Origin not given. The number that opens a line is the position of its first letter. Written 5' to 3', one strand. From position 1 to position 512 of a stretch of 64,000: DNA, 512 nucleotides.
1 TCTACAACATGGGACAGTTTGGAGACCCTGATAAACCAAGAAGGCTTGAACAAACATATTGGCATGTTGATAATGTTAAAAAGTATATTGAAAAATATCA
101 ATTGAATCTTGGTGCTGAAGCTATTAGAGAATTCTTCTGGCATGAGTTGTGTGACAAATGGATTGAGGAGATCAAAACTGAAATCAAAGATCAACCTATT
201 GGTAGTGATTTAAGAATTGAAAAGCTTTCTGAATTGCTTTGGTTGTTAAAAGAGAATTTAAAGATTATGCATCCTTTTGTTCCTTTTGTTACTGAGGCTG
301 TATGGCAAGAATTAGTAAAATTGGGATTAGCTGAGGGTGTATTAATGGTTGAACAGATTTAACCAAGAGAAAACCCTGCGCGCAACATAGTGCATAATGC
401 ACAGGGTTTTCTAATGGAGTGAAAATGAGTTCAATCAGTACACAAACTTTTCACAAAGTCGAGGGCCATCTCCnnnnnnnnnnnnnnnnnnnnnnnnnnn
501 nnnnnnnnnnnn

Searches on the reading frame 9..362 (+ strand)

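Call 53: search_protein_families(library=pfam, proteins=[window:9-362:+], max_evalue=0.001)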
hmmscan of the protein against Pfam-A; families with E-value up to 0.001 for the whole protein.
window:9-362:+ (117 aa): 1 family
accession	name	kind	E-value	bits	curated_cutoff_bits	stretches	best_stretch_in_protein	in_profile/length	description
PF08264.19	Anticodon_1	-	9e-19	68.3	25.1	1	20-102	12-89/148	Anticodon-binding domain of tRNA ligase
